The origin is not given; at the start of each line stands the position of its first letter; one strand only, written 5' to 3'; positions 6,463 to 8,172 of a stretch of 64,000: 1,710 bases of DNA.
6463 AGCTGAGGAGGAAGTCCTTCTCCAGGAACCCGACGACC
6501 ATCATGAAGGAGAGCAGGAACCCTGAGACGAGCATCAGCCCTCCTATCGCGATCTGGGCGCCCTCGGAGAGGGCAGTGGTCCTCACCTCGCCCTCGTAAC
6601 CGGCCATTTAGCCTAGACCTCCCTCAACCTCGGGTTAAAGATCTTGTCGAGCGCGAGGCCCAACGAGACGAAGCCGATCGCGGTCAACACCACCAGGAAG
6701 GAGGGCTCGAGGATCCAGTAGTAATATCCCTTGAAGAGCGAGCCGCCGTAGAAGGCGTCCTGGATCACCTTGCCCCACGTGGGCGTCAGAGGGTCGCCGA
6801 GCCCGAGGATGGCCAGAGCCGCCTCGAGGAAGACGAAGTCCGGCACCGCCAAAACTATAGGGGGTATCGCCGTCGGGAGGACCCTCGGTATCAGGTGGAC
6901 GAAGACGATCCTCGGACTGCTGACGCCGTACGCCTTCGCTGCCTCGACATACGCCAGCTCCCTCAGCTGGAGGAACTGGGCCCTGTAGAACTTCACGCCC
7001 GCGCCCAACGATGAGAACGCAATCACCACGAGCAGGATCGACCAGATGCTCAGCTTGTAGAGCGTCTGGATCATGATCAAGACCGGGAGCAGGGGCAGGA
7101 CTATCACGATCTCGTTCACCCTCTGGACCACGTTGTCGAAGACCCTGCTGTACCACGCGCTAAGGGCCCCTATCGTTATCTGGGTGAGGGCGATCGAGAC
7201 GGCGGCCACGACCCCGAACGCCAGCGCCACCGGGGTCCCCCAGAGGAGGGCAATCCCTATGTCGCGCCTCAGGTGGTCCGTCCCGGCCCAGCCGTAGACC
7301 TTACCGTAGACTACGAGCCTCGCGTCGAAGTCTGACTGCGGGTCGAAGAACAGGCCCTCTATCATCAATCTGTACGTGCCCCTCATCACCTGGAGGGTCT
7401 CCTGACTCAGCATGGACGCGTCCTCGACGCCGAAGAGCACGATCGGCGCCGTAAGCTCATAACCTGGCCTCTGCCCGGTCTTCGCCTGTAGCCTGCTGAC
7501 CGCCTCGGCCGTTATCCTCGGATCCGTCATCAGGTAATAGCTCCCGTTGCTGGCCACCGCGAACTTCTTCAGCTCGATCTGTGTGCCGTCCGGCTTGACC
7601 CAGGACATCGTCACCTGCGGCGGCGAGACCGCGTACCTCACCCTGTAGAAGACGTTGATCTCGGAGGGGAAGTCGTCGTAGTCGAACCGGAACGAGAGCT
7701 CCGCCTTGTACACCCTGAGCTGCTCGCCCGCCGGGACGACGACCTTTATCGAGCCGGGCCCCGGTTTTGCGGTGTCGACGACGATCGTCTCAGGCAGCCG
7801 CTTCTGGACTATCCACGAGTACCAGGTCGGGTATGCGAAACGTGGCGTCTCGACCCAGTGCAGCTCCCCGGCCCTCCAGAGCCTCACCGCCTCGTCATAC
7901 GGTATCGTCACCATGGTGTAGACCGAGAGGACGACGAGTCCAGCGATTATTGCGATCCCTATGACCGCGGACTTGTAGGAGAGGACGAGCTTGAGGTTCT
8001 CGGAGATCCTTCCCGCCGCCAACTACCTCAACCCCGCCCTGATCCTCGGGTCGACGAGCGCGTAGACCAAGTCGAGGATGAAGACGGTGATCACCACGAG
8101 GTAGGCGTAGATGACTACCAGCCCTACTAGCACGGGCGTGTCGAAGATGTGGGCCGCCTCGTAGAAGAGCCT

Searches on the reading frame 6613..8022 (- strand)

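Call 26: search_protein_families(library=pfam, proteins=[window:6613-8022:-], max_evalue=0.001)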
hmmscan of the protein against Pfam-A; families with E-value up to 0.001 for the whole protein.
window:6613-8022:- (469 aa): 1 family
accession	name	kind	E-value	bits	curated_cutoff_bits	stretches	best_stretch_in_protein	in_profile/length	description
PF00528.27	BPD_transp_1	-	7.3e-21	75.2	26.4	1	282-467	2-183/184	Binding-protein-dependent transport system inner membrane component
